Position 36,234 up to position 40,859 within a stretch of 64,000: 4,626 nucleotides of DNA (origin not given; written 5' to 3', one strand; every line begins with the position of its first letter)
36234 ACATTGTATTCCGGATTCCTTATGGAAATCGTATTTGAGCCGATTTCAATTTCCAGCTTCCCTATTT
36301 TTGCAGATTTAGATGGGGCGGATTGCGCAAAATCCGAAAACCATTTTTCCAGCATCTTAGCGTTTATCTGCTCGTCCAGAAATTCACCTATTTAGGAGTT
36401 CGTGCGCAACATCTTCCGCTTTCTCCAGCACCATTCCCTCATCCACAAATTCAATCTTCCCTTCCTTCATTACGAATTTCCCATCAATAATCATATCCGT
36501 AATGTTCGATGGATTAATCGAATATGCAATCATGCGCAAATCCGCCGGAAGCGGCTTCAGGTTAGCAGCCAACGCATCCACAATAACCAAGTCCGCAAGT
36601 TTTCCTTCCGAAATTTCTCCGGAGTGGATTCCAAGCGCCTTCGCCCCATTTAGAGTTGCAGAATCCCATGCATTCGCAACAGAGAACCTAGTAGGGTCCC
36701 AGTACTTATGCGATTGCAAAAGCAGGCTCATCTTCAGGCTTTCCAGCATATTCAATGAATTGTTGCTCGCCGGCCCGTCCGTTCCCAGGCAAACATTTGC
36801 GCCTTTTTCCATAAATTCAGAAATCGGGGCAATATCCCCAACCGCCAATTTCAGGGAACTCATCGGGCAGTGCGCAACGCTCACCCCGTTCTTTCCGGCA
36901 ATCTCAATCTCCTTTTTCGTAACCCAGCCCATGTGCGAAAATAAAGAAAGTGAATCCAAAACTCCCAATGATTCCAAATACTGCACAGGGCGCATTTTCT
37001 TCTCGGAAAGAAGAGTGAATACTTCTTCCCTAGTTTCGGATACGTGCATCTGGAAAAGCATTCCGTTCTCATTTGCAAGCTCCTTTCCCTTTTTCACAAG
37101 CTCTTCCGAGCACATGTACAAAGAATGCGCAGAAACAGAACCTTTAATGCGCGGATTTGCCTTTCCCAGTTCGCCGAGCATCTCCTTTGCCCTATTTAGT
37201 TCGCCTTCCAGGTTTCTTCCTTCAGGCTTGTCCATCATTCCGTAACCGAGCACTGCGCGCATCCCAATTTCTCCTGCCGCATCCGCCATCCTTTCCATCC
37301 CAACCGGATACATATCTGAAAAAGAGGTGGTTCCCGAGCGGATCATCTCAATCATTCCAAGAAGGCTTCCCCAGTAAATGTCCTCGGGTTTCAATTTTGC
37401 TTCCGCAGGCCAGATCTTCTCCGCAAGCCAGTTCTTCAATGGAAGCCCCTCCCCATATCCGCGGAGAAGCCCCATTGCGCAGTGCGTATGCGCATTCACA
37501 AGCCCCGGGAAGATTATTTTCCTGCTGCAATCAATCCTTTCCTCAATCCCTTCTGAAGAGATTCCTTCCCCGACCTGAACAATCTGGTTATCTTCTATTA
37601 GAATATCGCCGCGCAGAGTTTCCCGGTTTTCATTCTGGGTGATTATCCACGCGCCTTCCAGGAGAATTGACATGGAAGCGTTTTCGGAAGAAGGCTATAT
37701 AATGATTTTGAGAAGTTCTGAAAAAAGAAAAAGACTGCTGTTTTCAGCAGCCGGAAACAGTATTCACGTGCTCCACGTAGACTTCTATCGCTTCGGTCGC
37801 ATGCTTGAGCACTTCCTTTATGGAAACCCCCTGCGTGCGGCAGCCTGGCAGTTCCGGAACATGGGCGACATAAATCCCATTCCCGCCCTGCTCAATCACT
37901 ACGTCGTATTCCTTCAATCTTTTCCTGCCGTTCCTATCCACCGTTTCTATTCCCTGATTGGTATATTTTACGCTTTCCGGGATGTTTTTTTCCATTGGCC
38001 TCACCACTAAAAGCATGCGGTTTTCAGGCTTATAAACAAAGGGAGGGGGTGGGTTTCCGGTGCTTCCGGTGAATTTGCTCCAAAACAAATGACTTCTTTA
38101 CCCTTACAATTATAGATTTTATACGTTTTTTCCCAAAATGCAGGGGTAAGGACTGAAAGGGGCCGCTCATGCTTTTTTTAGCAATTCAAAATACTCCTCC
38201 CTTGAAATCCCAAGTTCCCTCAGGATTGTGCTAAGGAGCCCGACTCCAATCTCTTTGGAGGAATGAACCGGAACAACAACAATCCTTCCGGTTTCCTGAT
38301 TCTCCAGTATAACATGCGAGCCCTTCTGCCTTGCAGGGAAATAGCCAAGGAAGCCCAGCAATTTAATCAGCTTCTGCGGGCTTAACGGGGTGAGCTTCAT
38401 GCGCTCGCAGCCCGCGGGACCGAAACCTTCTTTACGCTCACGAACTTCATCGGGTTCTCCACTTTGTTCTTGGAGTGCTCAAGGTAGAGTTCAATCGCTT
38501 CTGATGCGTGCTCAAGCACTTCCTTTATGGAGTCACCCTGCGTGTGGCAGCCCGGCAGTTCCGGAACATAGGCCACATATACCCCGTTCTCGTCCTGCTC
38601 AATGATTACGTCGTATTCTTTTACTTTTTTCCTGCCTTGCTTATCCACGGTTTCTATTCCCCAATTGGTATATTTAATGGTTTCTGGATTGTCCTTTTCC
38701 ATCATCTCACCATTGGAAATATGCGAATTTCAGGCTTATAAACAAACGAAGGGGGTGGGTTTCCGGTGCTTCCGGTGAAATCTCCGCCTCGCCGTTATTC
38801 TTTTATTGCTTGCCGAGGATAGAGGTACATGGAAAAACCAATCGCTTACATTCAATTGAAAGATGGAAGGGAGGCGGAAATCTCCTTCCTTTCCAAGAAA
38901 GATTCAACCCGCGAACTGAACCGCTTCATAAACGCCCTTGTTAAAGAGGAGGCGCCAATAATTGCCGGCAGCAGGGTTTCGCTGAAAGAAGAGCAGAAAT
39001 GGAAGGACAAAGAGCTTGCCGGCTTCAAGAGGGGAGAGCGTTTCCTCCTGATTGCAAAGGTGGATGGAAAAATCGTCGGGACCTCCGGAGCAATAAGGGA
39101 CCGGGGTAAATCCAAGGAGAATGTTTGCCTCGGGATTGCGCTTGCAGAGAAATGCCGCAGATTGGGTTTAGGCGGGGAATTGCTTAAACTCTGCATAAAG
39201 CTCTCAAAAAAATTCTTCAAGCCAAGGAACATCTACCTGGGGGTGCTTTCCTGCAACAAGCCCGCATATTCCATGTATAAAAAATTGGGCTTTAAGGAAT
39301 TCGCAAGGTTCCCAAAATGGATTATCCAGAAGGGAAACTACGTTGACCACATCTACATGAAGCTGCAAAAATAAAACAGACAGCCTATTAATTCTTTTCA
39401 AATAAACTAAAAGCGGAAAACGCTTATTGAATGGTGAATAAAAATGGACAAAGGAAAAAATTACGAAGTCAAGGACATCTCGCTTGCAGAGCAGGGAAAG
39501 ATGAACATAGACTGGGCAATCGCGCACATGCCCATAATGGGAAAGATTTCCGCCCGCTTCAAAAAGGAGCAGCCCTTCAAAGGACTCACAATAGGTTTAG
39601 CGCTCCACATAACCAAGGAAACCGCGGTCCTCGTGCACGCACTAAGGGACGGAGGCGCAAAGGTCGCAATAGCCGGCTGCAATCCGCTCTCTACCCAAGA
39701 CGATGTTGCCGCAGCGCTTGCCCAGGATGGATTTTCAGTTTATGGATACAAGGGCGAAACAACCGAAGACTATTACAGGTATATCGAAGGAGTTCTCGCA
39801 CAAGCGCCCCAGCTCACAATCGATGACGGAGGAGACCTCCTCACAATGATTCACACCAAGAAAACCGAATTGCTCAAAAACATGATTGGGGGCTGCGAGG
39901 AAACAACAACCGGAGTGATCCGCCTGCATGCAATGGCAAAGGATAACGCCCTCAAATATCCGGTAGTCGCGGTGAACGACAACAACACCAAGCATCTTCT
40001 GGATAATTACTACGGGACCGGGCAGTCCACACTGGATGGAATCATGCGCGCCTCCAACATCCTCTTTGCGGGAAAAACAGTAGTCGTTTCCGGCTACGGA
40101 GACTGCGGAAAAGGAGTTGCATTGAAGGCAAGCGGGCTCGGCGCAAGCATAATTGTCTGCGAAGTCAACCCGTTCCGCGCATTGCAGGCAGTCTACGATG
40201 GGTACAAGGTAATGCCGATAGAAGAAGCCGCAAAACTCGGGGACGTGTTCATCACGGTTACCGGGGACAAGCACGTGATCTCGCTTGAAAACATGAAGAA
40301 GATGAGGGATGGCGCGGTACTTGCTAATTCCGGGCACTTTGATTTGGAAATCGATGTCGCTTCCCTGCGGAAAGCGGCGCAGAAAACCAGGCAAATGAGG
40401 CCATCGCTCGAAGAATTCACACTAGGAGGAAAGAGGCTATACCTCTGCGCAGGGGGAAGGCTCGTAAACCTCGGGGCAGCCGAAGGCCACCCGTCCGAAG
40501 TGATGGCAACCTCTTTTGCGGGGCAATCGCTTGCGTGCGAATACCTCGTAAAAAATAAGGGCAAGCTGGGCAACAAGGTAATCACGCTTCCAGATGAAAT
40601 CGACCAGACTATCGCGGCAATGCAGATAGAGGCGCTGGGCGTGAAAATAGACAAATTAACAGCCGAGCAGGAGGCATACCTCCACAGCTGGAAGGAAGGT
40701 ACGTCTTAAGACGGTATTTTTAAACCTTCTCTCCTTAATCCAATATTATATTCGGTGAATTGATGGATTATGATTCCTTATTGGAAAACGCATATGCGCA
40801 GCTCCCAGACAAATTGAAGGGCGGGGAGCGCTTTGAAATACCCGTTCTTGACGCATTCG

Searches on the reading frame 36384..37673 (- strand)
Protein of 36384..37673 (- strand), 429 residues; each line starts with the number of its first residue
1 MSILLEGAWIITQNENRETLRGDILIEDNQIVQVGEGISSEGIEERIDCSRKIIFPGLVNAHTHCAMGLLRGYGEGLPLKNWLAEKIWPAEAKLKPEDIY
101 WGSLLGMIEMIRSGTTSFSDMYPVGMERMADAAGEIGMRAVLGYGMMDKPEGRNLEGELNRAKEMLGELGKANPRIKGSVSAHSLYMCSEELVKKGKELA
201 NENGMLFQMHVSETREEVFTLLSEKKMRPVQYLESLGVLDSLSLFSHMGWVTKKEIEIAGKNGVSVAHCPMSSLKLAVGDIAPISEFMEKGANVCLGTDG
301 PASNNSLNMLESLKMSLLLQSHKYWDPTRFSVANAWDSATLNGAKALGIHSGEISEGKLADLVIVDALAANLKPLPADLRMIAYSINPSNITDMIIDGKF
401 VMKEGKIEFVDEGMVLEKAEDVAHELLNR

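Call 81: search_protein_families(library=pfam, proteins=[window:36384-37673:-], max_evalue=0.00001)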
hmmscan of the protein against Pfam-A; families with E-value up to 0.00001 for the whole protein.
window:36384-37673:- (429 aa): 2 families
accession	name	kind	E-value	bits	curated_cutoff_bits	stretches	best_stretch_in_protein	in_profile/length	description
PF01979.26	Amidohydro_1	-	8.1e-71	239.5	25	1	53-401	1-345/345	Amidohydrolase family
PF07969.17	Amidohydro_3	-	4e-15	56.7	29.7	1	244-374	309-453/472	Amidohydrolase family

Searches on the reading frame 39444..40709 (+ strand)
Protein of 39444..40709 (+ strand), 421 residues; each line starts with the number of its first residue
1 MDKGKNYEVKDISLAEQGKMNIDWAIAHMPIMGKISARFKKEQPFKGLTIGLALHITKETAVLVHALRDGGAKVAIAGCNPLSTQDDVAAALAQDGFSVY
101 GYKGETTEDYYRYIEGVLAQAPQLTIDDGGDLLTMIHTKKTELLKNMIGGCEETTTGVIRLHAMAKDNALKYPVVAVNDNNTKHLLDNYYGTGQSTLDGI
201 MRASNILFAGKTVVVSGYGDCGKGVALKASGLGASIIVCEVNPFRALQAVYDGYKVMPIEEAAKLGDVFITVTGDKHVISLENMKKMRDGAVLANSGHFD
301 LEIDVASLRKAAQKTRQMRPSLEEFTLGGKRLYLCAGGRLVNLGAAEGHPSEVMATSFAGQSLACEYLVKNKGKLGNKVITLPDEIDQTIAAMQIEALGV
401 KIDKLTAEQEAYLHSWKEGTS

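Call 81: search_protein_families(library=pfam, proteins=[window:39444-40709:+], max_evalue=0.00001)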
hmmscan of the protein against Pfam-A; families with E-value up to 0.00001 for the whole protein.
window:39444-40709:+ (421 aa): 4 families
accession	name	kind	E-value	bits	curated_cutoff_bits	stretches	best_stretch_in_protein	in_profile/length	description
PF05221.23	AdoHcyase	-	4.6e-64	216.9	25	2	6-139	1-139/299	S-adenosyl-L-homocysteine hydrolase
PF00670.27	AdoHcyase_NAD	-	7.8e-52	176.1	27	1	188-347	1-161/162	S-adenosyl-L-homocysteine hydrolase, NAD binding domain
PF02826.25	2-Hacid_dh_C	-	2.7e-08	33.8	25.1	1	208-300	34-130/178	D-isomer specific 2-hydroxyacid dehydrogenase, NAD binding domain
PF07991.19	KARI_N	-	1.4e-07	31.6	20.6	1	209-306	3-104/165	Acetohydroxy acid isomeroreductase, NADPH-binding domain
